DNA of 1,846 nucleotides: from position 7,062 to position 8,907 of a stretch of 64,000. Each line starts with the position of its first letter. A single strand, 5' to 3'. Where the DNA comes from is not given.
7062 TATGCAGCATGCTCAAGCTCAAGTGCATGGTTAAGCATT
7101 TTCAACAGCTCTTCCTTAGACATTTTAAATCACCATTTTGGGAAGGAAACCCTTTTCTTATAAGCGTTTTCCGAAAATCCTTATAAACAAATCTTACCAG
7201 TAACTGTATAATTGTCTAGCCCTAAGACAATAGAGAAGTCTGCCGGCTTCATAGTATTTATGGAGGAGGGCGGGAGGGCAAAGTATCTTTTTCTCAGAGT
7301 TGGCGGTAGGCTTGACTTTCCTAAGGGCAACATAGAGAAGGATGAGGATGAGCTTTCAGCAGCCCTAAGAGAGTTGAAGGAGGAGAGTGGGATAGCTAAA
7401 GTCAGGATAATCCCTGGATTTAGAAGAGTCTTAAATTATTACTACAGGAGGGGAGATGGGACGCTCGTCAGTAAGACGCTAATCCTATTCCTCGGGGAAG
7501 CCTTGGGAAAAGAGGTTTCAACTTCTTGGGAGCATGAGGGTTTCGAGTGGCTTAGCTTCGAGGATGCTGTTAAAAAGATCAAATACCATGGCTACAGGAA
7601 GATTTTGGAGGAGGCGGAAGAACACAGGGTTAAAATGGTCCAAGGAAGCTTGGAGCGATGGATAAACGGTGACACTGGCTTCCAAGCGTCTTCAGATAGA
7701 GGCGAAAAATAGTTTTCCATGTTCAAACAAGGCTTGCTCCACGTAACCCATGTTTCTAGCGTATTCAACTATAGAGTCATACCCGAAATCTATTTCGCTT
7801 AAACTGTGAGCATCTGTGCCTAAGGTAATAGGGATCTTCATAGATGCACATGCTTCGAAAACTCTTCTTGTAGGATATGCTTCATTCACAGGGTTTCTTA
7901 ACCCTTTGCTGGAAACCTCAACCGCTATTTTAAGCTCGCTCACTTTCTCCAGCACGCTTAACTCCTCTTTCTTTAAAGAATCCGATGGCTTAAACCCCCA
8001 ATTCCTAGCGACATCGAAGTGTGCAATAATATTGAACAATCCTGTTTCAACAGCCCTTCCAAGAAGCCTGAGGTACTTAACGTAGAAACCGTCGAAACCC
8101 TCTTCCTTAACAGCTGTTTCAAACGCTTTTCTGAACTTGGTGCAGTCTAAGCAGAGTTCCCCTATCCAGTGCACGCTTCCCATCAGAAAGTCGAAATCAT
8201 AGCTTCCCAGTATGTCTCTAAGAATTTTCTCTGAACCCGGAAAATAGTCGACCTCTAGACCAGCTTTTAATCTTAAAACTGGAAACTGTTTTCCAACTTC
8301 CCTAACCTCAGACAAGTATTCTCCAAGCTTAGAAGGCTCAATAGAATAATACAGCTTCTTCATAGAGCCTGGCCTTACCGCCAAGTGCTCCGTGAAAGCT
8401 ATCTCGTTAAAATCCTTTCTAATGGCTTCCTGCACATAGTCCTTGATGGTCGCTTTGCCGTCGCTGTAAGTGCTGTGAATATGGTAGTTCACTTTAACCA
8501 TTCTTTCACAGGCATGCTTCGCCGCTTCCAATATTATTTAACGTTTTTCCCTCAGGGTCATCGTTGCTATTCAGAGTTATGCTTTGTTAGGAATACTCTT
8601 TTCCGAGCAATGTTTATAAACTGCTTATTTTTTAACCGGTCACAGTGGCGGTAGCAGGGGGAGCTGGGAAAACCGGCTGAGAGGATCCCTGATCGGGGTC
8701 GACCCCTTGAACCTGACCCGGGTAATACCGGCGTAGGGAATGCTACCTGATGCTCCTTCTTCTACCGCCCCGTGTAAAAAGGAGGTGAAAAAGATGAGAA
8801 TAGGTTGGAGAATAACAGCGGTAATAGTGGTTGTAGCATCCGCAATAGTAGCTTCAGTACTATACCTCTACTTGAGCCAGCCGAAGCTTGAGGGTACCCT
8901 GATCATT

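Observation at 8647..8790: Canonical TPP riboswitch in front of an ABC importer in an archaeal genome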

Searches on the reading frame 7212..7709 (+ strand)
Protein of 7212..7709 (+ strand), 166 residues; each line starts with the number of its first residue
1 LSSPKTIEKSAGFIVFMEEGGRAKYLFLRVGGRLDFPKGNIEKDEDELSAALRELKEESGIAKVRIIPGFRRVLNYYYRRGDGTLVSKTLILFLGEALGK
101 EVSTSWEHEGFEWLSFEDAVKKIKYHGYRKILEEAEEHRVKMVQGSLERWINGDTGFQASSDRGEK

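Call 6: search_protein_families(library=pfam, proteins=[window:7212-7709:+])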
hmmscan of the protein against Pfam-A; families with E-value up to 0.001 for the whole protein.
window:7212-7709:+ (166 aa): 1 family
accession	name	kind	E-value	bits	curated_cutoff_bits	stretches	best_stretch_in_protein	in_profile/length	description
PF00293.34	NUDIX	-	2.6e-14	53.8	21.1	1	13-133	8-132/134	NUDIX domain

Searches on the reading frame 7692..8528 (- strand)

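Call 6: search_protein_families(library=pfam, proteins=[window:7692-8528:-])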
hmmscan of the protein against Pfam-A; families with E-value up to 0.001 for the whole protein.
window:7692-8528:- (278 aa): 1 family
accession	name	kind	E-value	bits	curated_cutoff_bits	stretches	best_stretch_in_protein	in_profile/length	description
PF02811.25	PHP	-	1e-18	68.6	26.4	1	15-206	2-162/164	PHP domain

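Call 7: search_protein_families(library=ncbifam, proteins=[window:7692-8528:-])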
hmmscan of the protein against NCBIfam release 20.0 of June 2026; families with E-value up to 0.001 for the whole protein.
window:7692-8528:- (278 aa): 11 families
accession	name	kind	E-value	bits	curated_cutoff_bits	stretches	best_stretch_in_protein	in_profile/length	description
NF005596.0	PRK07328.1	subfamily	3.4e-60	203.7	202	1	12-272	3-262/269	histidinol-phosphatase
TIGR01856.1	hisJ_fam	subfamily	1.2e-39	136.5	90.2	1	14-254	2-251/252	histidinol-phosphatase HisJ family protein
NF005235.0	PRK06740.1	equivalog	5.2e-27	95.1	442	1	85-270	140-323/335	histidinol phosphate phosphatase domain-containing protein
NF005996.1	PRK08123.1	equivalog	1.6e-26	93.2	133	1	16-253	4-261/262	histidinol-phosphatase HisJ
NF005597.0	PRK07329.1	equivalog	7.7e-14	51.9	303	1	13-272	4-252/257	hypothetical protein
NF004086.0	PRK05588.1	equivalog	3.1e-11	43.8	321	1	15-258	4-237/255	histidinol phosphate phosphatase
NF006251.0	PRK08392.1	equivalog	3.8e-10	39.6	212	1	14-268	3-212/216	hypothetical protein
NF005928.0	PRK07945.1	equivalog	9.9e-10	38.3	250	1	7-249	94-304/337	PHP domain-containing protein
NF006375.0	PRK08609.1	equivalog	1.4e-09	37.1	426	1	11-121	335-439/571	DNA polymerase/3'-5' exonuclease PolX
NF006702.0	PRK09248.1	domain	1.7e-07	31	264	0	10-61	2-54/246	PHP domain-containing protein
NF038032.1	CehA_McbA_metalo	domain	0.00046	19.7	80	0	12-48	4-40/315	CehA/McbA family metallohydrolase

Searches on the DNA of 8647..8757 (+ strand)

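Call 34: build_rna_model(alignment_id=A2, structure=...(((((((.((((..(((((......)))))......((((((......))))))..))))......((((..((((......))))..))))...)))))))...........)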
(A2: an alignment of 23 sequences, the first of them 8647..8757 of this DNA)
Model R1 built from alignment A2 (23 sequences, 116 columns); structure: as given.
model positions 111; base pairs 30; branch points 2; effective number of sequences 1.59; information 0.59 bits per position. Calibrated on 0.2 Mb of random sequence (short: E-values are rough).
structure used (alignment columns):
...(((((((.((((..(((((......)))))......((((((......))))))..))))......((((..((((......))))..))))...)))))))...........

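Call 35: search_with_rna_model(model_id=R1, sources=[window, L001, L002, L003, L004, L005, L006, L007, L008, L009, L010, L011, L012, L013, L014, L015, L016, L017, L018, L019, L020, L021, L022, L023, L024, L025, L026, L027, L028, L029, L030, L031, L032, L034, L043, L045, L058, L059, L060, L061, L062, L063, L064, L065, L066, L067, L068, L069, L070, L071, L072, L073, L074, L075, L076, L077, L078, L079, L080, L081, L082, L083, L084, L085, L086, L087, L088, L089, L090, L091, L092, L093, L094, L095, L096, L097, L098, L099, L100, L101, L102, L103, L104, L105, L106, L107, L108, L109, L110, L111, L112, L113, L114, L115, L116, L117], max_evalue=1, make_alignment=true)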
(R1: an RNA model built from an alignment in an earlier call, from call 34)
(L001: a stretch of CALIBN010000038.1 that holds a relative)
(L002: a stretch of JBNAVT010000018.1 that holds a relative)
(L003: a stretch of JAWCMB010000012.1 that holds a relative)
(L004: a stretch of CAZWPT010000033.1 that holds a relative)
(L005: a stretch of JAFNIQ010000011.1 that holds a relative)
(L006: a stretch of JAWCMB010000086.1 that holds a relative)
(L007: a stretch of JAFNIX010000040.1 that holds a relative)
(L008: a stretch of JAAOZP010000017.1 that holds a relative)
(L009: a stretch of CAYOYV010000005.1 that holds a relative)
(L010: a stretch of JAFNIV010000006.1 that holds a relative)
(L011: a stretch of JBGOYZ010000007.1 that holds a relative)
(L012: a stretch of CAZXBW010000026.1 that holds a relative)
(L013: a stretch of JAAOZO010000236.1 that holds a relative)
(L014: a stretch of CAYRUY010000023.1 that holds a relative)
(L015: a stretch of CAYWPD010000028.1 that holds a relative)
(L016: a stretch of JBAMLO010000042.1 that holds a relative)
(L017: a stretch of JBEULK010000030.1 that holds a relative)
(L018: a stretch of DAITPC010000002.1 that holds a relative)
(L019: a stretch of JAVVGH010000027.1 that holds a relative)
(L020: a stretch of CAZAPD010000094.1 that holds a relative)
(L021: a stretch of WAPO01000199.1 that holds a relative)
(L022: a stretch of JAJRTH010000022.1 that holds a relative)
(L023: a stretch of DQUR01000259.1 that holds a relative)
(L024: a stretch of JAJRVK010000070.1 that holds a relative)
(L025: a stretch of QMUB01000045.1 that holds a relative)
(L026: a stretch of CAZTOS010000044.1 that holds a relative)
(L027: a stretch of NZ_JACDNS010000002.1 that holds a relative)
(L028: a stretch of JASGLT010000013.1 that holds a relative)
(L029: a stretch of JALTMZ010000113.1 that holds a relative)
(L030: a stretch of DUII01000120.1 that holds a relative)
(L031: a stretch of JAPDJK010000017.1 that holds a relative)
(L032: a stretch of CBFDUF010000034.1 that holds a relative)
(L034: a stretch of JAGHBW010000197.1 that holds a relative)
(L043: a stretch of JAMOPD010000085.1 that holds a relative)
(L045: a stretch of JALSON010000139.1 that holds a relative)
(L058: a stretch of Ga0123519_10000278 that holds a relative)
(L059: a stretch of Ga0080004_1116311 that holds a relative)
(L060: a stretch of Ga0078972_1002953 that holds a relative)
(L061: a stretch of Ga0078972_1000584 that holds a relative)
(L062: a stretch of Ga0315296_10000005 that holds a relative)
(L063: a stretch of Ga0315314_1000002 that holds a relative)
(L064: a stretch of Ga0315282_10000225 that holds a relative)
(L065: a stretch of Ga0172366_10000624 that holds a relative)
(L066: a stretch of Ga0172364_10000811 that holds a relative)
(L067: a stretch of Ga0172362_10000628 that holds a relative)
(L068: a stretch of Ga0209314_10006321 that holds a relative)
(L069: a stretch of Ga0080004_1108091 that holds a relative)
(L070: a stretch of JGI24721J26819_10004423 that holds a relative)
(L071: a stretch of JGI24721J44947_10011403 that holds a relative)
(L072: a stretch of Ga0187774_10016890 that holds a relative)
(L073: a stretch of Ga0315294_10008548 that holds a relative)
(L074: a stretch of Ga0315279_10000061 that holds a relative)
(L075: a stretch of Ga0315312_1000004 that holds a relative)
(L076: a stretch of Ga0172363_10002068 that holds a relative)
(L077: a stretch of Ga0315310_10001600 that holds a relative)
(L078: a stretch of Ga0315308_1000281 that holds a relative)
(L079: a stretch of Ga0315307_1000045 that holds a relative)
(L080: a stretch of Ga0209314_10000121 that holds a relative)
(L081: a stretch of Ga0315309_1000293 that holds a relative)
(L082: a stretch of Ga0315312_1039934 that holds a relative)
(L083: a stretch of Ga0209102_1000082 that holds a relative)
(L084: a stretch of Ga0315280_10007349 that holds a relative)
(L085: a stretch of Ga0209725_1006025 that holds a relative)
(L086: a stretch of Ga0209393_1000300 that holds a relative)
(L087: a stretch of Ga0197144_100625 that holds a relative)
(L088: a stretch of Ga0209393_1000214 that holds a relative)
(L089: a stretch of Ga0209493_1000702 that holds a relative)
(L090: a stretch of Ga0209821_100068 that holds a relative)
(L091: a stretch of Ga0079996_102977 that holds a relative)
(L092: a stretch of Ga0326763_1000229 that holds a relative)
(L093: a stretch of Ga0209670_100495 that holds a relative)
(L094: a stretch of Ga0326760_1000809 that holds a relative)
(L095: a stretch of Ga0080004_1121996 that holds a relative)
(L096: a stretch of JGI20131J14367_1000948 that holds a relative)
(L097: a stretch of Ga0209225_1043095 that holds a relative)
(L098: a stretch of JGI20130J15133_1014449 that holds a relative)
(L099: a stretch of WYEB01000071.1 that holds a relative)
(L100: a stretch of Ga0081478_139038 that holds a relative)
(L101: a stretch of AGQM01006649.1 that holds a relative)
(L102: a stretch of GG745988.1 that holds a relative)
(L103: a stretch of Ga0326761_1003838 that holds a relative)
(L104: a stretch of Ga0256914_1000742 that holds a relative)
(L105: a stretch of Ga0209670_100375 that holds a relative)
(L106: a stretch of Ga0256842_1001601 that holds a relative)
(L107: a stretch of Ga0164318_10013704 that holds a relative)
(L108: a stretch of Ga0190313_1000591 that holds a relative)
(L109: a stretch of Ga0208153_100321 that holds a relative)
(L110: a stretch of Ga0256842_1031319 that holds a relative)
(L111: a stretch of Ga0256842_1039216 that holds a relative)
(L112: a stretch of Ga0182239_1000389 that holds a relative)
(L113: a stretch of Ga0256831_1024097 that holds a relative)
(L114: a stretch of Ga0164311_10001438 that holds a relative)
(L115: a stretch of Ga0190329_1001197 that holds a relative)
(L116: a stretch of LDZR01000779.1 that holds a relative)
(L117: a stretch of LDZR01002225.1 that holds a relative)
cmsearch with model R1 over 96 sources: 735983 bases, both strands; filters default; matches with E-value up to 1: 38.
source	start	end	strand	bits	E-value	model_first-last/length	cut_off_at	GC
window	8647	8756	+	115.1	3.8e-26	1-111/111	no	0.63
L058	2854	2963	+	114.7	4.7e-26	1-111/111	no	0.64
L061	2854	2963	+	114.7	4.7e-26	1-111/111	no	0.64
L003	4854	4965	+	107.7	2.8e-24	1-111/111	no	0.63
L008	4854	4964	+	107.1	3.9e-24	1-111/111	no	0.65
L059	2854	2964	+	107.1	3.9e-24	1-111/111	no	0.65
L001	4854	4963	+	107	4e-24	1-111/111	no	0.67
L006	2393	2502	+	106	7.6e-24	1-111/111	no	0.65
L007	4855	4964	+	106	7.6e-24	1-111/111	no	0.65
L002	4854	4964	+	103.6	2.9e-23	1-111/111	no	0.65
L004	4854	4964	+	103.6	2.9e-23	1-111/111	no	0.65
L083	2854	2964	+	103.6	2.9e-23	1-111/111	no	0.65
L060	2857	2964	+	102.6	5.3e-23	1-111/111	no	0.62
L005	268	376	+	102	7.3e-23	1-111/111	no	0.67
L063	2846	2954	+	99.9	2.5e-22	1-111/111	no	0.62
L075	2846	2954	+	99.9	2.5e-22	1-111/111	no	0.62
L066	639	746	+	98.6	5.3e-22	1-111/111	no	0.63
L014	4727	4838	+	97.8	8.7e-22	1-111/111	no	0.61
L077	2727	2838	+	97.8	8.7e-22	1-111/111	no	0.61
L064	2810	2916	+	94.1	7e-21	1-111/111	no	0.64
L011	4845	4951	+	94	7.8e-21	1-111/111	no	0.61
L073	2845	2951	+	94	7.8e-21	1-111/111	no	0.61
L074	2845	2951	+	94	7.8e-21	1-111/111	no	0.61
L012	2852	2958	+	92.4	1.9e-20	1-111/111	no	0.61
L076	984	1090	+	92.4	1.9e-20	1-111/111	no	0.61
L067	2845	2952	+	92.2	2.1e-20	1-111/111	no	0.64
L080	2678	2787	+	91.8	2.8e-20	1-111/111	no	0.62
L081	2678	2787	+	91.8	2.8e-20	1-111/111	no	0.62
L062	2810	2916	+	91.4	3.3e-20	1-111/111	no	0.61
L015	4678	4789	+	90.8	4.9e-20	1-111/111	no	0.62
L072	861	967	+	90.4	6e-20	1-111/111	no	0.6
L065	2841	2949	+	90.4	6.2e-20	1-111/111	no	0.64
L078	2699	2809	+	88.3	2e-19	1-111/111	no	0.62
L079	2699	2809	+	88.3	2e-19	1-111/111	no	0.62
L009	4845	4953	+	86.2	7e-19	1-111/111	no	0.59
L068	1839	1947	+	86.2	7e-19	1-111/111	no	0.59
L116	1935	2040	+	78.9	4.6e-17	1-111/111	no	0.55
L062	2720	2820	-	14.3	0.75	1-111/111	no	0.62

Alignment A3: 38 matches aligned to the model, 147 columns, each read 5' to 3' on its own strand. Consensus structure (alignment columns), stored with it:
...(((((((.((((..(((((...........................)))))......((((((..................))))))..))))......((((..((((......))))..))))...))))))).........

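Call 36: search_with_rna_model(model_id=R1, sources=[L033, L035, L036, L037, L038, L039, L040, L041, L042, L044, L046, L047, L048, L049, L050, L051, L052, L053, L054, L055, L056, L057, L118, L119, L120, L121, L122, L123, L124, L125, L126, L127, L128, L129, L130, L131, L132, L133, L134, L135, L136, L137], max_evalue=1)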
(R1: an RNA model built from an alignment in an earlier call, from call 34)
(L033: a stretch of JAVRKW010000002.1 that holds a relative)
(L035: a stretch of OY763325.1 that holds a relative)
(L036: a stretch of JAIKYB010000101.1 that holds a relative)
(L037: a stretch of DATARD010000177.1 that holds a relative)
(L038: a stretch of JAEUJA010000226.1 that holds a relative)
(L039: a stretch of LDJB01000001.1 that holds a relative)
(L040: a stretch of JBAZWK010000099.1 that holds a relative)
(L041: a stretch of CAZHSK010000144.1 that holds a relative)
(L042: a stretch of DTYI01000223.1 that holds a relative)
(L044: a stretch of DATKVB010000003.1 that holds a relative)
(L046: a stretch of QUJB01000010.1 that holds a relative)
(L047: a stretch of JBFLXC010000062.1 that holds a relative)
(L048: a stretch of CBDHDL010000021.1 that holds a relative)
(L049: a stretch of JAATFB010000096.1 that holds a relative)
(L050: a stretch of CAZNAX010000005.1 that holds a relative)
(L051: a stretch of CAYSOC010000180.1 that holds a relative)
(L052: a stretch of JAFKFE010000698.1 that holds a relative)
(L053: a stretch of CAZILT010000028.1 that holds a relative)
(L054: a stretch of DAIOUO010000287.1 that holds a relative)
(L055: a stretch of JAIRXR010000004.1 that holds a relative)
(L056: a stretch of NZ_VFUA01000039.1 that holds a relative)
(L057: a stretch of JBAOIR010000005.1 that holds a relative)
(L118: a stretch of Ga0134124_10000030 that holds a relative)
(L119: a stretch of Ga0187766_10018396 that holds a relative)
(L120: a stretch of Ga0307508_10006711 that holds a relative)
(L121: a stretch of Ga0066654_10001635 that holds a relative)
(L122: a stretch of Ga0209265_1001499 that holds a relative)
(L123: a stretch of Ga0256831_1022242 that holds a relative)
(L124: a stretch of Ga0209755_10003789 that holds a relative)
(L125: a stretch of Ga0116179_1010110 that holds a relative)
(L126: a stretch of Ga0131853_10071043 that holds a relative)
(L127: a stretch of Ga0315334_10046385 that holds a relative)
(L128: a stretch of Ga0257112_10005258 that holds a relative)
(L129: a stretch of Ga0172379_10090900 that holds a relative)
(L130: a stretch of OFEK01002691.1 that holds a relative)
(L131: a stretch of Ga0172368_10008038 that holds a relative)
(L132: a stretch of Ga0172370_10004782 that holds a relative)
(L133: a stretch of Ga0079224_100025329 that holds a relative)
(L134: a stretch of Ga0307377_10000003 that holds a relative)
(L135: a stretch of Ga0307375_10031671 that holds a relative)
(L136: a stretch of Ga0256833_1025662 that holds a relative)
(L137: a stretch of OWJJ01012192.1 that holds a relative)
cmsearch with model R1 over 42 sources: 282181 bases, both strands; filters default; matches with E-value up to 1: 5.
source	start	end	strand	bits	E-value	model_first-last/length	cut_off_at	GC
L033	4758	4863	+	79.6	1.2e-17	1-111/111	no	0.55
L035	4788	4886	+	59.8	1.1e-12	1-111/111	no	0.49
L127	960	1051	+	45.1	5.4e-09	1-111/111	no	0.4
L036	4182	4289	+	43.9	1.1e-08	1-111/111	no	0.45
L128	1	82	+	34.8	2.1e-06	25-111/111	5'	0.39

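Call 37: search_with_rna_model(model_id=R1, sources=[window, L001, L002, L003, L004, L005, L006, L007, L008, L009, L011, L012, L014, L015, L058, L059, L060, L061, L062, L063, L064, L065, L066, L067, L068, L072, L073, L074, L075, L076, L077, L078, L079, L080, L081, L083], max_evalue=1e-15, make_alignment=true)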
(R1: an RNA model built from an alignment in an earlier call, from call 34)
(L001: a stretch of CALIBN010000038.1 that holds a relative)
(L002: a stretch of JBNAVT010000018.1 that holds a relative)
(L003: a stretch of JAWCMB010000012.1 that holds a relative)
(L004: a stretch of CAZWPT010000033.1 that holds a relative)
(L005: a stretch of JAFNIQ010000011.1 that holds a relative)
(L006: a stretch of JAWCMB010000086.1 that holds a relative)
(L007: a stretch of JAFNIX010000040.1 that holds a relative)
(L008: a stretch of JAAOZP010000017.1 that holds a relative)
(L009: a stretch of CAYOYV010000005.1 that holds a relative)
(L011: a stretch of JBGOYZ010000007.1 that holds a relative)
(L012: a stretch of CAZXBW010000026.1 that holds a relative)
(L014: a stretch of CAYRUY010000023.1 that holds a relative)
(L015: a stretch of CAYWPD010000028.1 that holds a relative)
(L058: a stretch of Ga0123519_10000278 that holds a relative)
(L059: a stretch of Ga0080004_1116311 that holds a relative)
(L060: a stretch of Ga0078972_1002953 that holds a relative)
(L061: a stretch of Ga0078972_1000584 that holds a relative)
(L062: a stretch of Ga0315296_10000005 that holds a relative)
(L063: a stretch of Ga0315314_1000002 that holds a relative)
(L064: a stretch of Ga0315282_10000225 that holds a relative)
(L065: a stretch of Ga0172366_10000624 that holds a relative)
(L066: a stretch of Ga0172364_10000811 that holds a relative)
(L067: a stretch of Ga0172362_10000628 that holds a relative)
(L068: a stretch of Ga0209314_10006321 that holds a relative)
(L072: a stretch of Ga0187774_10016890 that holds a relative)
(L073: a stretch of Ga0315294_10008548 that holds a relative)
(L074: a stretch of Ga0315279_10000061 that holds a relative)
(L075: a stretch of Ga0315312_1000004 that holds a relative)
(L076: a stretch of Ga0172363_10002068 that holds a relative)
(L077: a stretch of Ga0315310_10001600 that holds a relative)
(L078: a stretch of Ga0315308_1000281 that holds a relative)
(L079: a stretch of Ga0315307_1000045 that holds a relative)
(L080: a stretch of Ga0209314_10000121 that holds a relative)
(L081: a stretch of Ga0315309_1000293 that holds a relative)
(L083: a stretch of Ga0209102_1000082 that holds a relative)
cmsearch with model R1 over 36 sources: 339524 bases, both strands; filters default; matches with E-value up to 1e-15: 36.
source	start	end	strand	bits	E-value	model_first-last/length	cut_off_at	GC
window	8647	8756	+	115.1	1.8e-26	1-111/111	no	0.63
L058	2854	2963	+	114.7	2.2e-26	1-111/111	no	0.64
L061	2854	2963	+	114.7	2.2e-26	1-111/111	no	0.64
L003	4854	4965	+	107.7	1.3e-24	1-111/111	no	0.63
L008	4854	4964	+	107.1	1.8e-24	1-111/111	no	0.65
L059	2854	2964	+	107.1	1.8e-24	1-111/111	no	0.65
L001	4854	4963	+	107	1.9e-24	1-111/111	no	0.67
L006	2393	2502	+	106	3.5e-24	1-111/111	no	0.65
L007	4855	4964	+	106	3.5e-24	1-111/111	no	0.65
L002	4854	4964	+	103.6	1.3e-23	1-111/111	no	0.65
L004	4854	4964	+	103.6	1.3e-23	1-111/111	no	0.65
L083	2854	2964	+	103.6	1.3e-23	1-111/111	no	0.65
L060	2857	2964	+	102.6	2.4e-23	1-111/111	no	0.62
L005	268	376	+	102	3.4e-23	1-111/111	no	0.67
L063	2846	2954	+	99.9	1.2e-22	1-111/111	no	0.62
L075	2846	2954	+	99.9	1.2e-22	1-111/111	no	0.62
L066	639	746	+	98.6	2.4e-22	1-111/111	no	0.63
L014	4727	4838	+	97.8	4e-22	1-111/111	no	0.61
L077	2727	2838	+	97.8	4e-22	1-111/111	no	0.61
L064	2810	2916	+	94.1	3.2e-21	1-111/111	no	0.64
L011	4845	4951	+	94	3.6e-21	1-111/111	no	0.61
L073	2845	2951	+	94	3.6e-21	1-111/111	no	0.61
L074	2845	2951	+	94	3.6e-21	1-111/111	no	0.61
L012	2852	2958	+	92.4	8.6e-21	1-111/111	no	0.61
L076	984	1090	+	92.4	8.6e-21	1-111/111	no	0.61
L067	2845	2952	+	92.2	9.9e-21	1-111/111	no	0.64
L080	2678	2787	+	91.8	1.3e-20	1-111/111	no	0.62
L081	2678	2787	+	91.8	1.3e-20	1-111/111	no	0.62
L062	2810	2916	+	91.4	1.5e-20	1-111/111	no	0.61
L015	4678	4789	+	90.8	2.3e-20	1-111/111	no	0.62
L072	861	967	+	90.4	2.8e-20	1-111/111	no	0.6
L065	2841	2949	+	90.4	2.9e-20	1-111/111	no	0.64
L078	2699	2809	+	88.3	9.4e-20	1-111/111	no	0.62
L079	2699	2809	+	88.3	9.4e-20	1-111/111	no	0.62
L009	4845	4953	+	86.2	3.2e-19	1-111/111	no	0.59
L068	1839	1947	+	86.2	3.2e-19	1-111/111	no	0.59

Alignment A4: 36 matches aligned to the model, 114 columns, each read 5' to 3' on its own strand. Consensus structure (alignment columns), stored with it:
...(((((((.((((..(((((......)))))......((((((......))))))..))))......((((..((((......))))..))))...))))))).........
